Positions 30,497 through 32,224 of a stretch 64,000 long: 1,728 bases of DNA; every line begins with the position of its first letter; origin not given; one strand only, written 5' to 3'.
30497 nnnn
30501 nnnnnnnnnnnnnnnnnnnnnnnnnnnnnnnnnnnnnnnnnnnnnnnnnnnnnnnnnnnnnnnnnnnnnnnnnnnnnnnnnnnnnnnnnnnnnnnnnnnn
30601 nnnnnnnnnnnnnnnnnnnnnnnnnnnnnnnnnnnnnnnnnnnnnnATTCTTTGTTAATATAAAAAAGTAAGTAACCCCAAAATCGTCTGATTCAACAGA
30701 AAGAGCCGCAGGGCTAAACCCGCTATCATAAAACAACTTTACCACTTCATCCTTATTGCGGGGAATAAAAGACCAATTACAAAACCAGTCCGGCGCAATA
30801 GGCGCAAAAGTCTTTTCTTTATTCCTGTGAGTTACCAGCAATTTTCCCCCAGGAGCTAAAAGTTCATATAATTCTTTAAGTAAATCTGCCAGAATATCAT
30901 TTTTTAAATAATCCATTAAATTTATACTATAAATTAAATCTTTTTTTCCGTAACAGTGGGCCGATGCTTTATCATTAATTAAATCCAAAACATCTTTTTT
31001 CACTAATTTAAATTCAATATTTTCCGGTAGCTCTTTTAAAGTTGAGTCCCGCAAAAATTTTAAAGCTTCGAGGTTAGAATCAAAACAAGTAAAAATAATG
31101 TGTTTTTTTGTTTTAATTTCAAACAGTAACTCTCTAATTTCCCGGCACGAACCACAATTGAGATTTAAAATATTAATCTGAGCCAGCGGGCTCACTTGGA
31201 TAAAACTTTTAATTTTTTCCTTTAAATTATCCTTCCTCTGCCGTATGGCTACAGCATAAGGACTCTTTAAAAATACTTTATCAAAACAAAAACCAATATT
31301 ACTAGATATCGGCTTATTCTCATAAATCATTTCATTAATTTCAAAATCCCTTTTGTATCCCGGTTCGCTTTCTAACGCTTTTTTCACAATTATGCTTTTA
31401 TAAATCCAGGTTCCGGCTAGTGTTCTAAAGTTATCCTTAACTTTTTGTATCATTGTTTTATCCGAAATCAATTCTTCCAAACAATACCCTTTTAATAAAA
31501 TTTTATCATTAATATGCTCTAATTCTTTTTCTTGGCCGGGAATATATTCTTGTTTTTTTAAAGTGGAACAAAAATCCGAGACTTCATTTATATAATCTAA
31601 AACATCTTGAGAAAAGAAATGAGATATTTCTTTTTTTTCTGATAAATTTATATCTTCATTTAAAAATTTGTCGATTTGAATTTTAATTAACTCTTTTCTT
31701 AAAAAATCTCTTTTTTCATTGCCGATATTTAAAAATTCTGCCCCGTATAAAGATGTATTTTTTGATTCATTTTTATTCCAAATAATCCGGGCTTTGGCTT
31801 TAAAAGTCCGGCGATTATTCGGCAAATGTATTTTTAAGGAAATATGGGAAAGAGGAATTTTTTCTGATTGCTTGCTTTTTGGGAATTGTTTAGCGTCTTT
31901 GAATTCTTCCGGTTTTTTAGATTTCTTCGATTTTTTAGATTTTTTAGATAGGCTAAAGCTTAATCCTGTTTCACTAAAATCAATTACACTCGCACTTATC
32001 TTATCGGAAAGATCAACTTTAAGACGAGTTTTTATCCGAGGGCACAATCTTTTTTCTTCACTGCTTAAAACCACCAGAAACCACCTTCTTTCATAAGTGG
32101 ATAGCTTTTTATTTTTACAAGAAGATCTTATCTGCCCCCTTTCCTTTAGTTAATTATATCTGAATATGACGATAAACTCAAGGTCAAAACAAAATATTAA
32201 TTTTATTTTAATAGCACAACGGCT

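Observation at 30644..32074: PilZ domain fused to a SAM-dependent methyltransferase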

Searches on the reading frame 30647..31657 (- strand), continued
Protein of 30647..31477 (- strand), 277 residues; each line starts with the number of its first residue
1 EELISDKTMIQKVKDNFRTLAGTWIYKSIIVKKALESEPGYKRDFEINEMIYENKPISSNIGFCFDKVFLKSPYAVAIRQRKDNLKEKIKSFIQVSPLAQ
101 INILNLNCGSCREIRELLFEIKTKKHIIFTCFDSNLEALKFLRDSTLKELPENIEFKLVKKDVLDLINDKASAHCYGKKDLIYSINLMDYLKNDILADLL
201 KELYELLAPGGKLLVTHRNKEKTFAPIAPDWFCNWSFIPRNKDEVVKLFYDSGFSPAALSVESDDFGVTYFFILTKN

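Call 89: find_encoding_contigs(protein=P0296, flank=7000, max_places=2)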
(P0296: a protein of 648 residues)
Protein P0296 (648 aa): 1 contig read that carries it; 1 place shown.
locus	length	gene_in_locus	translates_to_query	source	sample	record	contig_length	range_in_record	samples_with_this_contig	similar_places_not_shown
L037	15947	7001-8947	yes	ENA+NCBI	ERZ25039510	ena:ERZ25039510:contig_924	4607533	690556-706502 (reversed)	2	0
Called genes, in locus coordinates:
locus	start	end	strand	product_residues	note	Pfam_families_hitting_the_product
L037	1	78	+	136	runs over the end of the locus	PF00072:Response_reg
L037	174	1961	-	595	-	PF12860:PAS_7, PF00990:GGDEF, PF00563:EAL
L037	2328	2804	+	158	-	-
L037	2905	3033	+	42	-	-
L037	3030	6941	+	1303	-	PF01590:GAF (weak), PF13185:GAF_2 (weak), PF00512:HisKA, PF02518:HATPase_c, PF00072:Response_reg, PF00512:HisKA, PF02518:HATPase_c, PF00072:Response_reg, +2 more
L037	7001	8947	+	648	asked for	PF07238:PilZ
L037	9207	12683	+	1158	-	PF01590:GAF, PF13185:GAF_2 (weak), PF00512:HisKA, PF02518:HATPase_c, PF00072:Response_reg, PF00512:HisKA (weak), PF02518:HATPase_c, PF14501:HATPase_c_5 (weak), +2 more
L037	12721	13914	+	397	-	PF00072:Response_reg, PF00512:HisKA, PF13581:HATPase_c_2 (faint), PF02518:HATPase_c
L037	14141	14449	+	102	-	-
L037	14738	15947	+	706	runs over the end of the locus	PF11896:GlgE_dom_N_S, PF21702:GLGE_C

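Call 90: find_encoding_contigs(protein=P0315, flank=5000, max_places=1)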
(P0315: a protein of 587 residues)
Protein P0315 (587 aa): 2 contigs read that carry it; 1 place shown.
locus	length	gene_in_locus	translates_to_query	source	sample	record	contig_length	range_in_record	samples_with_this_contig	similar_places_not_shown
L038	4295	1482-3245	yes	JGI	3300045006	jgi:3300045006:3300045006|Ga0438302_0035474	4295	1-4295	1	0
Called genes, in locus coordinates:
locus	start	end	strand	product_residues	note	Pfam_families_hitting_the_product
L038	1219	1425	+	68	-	PF12728:HTH_17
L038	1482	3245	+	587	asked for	PF00072:Response_reg, PF07238:PilZ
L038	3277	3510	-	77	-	-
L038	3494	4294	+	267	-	?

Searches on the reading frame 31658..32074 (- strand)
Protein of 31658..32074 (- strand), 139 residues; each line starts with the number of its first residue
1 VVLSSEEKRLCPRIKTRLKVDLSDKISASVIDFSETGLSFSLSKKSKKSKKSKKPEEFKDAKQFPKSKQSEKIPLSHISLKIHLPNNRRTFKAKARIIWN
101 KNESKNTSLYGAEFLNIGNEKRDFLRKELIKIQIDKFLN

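Call 67: search_solved_structures(query=A5, max_evalue=1, show_alignments=4)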
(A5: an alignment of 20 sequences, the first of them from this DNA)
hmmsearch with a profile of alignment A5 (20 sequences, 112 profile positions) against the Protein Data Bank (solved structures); distinct sequences matched with E-value up to 1: 6.
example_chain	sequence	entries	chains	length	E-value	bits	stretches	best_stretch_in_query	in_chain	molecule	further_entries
5vx6_A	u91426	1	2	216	0.051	16.9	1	5-100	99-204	Uncharacterized protein YpfA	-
4rt1_A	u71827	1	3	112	0.064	16.6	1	8-101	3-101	Alginate biosynthesis protein Alg44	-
4rt0_A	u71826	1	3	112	0.068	16.5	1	8-101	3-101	Alginate biosynthesis protein Alg44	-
4xrn_A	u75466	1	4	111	0.12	15.7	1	8-100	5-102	Alginate biosynthesis protein Alg44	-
4q63_A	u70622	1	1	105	0.32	14.3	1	5-48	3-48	Uncharacterized protein Lpg0364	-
8u0i_A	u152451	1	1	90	0.97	12.8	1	6-49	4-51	PilZ domain-containing protein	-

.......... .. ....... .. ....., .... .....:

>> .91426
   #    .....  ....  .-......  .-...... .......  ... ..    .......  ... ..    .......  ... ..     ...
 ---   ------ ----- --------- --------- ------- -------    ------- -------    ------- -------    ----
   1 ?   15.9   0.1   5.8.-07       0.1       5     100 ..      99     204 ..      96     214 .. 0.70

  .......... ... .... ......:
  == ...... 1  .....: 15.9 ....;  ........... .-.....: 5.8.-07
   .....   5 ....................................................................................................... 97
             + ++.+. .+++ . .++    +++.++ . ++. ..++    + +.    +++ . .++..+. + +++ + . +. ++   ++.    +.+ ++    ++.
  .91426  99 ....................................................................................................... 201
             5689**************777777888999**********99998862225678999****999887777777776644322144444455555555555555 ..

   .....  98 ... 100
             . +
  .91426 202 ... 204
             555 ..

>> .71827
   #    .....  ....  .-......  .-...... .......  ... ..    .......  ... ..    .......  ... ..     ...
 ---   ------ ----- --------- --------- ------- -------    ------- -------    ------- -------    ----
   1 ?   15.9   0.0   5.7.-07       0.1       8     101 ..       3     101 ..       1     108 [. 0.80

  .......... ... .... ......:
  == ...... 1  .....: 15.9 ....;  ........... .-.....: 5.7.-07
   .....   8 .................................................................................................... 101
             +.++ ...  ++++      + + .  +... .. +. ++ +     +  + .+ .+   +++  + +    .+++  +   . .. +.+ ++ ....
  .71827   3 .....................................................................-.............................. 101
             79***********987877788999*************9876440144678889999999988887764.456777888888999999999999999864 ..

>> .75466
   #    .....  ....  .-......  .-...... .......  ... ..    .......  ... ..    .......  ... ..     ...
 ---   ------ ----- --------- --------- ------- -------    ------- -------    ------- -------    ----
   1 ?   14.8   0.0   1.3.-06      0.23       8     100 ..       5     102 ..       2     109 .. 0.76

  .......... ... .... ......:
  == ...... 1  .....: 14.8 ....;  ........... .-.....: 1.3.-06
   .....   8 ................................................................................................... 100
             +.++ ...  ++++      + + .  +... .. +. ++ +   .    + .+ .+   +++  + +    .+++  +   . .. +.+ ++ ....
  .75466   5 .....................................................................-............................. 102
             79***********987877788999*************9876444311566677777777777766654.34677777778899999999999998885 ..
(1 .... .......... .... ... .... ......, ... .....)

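Call 86: search_protein_families(library=pfam, proteins=[window:31658-32074:-], max_evalue=10)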
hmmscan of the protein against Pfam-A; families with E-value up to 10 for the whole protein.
seq(139 aa): 1 family
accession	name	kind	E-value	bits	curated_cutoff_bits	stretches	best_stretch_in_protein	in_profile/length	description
PF07238.19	PilZ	-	5.1e-08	33.6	22.5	2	77-126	49-97/102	PilZ domain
